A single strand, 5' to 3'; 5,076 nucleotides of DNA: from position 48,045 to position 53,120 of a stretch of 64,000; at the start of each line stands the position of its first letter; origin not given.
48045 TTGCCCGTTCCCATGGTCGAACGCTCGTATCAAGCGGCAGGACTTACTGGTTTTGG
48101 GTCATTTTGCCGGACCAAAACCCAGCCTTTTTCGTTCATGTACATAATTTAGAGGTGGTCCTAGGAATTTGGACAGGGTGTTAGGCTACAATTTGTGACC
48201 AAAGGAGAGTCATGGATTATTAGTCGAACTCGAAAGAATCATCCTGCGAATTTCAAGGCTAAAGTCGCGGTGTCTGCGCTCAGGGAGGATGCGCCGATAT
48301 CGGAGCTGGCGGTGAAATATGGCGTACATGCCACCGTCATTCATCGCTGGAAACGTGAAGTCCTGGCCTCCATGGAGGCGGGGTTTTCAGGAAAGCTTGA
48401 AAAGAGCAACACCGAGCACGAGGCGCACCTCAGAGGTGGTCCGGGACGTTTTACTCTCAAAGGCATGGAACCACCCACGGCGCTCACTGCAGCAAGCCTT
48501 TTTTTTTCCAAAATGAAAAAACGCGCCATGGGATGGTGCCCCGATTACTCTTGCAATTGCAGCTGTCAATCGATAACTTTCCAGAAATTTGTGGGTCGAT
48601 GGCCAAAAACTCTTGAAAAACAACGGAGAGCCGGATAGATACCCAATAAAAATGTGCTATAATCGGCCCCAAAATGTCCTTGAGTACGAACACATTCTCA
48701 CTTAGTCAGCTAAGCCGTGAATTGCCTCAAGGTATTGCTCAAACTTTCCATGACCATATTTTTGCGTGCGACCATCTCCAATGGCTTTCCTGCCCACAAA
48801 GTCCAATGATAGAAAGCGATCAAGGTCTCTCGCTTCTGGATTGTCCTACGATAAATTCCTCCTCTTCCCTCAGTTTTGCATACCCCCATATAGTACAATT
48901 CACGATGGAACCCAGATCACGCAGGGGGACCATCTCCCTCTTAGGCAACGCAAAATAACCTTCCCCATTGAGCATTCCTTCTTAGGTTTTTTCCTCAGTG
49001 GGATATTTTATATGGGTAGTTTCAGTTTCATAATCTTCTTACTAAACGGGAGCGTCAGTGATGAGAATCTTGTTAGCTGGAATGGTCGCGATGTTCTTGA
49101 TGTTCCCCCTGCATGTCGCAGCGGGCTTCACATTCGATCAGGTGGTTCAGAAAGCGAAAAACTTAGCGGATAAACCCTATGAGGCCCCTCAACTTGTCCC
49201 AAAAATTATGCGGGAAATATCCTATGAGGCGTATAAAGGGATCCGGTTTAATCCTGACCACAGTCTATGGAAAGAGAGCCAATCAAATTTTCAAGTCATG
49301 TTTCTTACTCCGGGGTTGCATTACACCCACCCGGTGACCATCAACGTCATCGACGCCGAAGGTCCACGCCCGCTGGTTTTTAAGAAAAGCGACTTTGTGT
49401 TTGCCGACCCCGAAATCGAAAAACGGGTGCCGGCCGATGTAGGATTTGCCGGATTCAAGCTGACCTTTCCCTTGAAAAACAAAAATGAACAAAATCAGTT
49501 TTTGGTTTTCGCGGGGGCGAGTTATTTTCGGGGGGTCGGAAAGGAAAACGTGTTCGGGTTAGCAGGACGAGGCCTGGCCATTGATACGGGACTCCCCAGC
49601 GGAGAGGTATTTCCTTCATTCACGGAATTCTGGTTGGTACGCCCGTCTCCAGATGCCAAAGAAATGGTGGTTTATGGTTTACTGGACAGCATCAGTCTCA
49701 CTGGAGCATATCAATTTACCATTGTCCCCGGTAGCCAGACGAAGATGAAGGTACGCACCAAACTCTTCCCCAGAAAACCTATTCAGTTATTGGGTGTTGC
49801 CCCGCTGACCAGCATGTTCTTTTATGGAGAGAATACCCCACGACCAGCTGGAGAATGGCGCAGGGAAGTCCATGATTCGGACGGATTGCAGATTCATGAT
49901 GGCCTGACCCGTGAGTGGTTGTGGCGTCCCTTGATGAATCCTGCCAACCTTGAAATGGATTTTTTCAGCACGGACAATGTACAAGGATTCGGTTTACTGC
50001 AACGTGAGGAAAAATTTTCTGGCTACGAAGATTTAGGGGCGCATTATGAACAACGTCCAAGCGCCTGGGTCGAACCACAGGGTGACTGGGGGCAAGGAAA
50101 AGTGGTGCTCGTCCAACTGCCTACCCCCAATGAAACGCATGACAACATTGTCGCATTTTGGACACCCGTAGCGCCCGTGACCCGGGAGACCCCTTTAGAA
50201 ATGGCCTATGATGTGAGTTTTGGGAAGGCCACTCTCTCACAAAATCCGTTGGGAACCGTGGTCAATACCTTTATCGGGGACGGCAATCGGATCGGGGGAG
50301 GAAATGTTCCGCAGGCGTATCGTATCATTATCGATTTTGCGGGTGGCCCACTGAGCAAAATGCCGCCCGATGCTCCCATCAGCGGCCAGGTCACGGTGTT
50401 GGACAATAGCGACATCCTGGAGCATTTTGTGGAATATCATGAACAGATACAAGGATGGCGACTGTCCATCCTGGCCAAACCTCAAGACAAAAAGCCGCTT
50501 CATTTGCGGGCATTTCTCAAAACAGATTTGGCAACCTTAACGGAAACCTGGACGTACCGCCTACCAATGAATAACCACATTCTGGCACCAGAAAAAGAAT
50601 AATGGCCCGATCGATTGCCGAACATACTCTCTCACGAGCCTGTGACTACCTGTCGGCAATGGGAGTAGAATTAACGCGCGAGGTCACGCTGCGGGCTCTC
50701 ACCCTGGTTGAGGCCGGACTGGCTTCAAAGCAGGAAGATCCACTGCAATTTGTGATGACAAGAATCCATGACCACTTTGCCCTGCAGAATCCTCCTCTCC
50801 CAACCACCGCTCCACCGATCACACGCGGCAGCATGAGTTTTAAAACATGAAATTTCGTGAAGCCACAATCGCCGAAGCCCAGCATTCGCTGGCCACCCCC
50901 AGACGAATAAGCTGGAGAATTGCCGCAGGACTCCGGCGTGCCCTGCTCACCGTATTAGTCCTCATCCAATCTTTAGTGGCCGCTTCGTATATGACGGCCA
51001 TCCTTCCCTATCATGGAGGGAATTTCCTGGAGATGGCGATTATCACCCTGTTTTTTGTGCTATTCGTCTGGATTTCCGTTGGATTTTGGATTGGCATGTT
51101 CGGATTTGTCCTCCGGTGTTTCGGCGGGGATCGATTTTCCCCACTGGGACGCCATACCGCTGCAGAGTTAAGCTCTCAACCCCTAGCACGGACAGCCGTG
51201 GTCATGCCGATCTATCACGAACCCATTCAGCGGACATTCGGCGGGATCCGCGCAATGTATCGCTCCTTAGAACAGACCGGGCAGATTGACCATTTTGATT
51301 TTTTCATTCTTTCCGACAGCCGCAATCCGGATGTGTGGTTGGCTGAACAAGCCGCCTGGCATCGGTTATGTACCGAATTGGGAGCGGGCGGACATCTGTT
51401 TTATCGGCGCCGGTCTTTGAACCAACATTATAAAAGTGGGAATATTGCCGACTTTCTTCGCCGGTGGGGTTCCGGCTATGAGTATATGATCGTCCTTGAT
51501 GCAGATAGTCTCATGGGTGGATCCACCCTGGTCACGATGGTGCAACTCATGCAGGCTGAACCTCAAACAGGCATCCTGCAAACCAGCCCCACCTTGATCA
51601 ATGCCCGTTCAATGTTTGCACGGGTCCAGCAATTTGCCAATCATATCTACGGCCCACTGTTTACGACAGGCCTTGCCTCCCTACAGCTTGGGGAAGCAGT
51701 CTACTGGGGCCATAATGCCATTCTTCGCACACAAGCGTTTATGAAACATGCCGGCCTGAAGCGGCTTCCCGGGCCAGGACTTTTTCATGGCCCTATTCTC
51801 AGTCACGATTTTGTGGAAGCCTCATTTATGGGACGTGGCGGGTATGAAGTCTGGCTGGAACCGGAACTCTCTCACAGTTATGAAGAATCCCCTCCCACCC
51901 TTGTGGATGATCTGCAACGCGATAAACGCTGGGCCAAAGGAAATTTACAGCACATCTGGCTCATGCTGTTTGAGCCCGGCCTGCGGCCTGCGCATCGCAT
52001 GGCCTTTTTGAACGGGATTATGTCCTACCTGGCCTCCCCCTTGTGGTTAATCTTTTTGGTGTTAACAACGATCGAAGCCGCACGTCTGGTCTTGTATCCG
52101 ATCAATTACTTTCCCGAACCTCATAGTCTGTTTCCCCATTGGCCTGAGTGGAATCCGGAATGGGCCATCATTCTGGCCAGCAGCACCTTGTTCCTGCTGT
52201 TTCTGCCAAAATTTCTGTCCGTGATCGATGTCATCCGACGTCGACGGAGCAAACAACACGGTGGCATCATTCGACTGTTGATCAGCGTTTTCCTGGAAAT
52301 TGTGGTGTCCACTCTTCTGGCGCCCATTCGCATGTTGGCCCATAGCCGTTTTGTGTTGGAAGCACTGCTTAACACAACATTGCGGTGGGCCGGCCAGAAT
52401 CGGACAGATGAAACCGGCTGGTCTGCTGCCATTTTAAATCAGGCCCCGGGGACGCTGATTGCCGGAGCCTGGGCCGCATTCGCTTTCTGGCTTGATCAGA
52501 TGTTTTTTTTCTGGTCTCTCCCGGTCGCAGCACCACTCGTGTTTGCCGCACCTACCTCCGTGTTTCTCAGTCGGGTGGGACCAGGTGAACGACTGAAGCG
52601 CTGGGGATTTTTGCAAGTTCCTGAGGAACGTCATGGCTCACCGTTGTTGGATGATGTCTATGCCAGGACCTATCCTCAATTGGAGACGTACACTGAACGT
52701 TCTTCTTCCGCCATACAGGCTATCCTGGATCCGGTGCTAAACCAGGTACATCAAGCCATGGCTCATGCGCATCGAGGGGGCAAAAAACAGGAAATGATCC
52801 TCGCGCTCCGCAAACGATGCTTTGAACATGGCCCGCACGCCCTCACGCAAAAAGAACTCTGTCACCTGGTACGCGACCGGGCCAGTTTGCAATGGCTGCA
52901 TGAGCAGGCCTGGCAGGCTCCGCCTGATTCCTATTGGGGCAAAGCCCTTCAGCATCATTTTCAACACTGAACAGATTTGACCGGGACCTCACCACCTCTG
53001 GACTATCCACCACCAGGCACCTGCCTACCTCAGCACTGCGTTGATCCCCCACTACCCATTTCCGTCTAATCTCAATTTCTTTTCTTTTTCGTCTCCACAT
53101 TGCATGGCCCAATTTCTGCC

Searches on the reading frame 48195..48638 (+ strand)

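Call 41: search_protein_families(library=pfam, proteins=[window:48195-48638:+], max_evalue=0.001)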
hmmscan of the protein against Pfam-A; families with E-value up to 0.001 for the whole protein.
window:48195-48638:+ (147 aa): 1 family
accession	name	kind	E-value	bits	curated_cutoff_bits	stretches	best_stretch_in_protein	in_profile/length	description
PF01527.26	HTH_Tnp_1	-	2.5e-05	24.8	24.1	1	11-62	2-53/75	Transposase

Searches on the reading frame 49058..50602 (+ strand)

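Call 41: search_protein_families(library=pfam, proteins=[window:49058-50602:+], max_evalue=0.001)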
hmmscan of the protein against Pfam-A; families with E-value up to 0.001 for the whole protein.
window:49058-50602:+ (514 aa): 1 family
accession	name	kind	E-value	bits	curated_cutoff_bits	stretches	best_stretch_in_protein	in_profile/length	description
PF04349.18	MdoG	-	2.3e-177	591.2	25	1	24-501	1-477/478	Periplasmic glucan biosynthesis protein, MdoG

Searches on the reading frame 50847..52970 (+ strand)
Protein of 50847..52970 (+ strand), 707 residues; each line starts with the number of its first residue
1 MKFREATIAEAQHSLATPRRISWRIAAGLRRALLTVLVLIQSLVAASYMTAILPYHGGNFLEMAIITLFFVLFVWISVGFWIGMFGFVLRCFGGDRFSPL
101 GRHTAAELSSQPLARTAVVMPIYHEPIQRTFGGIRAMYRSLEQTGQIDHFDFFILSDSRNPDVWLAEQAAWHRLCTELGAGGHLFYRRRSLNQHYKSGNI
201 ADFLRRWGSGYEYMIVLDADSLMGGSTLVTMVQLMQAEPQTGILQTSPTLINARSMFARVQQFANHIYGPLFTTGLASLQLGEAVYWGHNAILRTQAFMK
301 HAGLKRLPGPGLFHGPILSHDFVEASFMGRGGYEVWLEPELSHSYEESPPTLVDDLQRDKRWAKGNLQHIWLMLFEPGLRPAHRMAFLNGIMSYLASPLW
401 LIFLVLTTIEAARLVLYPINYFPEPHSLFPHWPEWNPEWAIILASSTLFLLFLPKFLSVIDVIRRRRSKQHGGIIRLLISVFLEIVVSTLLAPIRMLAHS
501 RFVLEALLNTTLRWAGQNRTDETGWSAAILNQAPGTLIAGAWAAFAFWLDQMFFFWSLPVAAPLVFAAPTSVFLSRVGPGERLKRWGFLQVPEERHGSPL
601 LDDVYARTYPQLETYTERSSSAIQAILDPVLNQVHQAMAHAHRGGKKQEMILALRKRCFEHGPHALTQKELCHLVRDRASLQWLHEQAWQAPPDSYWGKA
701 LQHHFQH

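Call 41: search_protein_families(library=pfam, proteins=[window:50847-52970:+], max_evalue=0.001)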
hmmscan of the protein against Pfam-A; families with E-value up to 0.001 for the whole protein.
window:50847-52970:+ (707 aa): 3 families
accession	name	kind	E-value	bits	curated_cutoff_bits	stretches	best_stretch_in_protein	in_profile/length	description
PF13632.12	Glyco_trans_2_3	-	5.5e-14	52.9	27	1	215-410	3-179/198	Glycosyl transferase family group 2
PF00535.33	Glycos_transf_2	-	5.7e-06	26.8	23.3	1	118-300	2-166/168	Glycosyl transferase family 2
PF13506.12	Glyco_transf_21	-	4.2e-05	23.5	21.7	1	204-364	26-174/174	Glycosyl transferase family 21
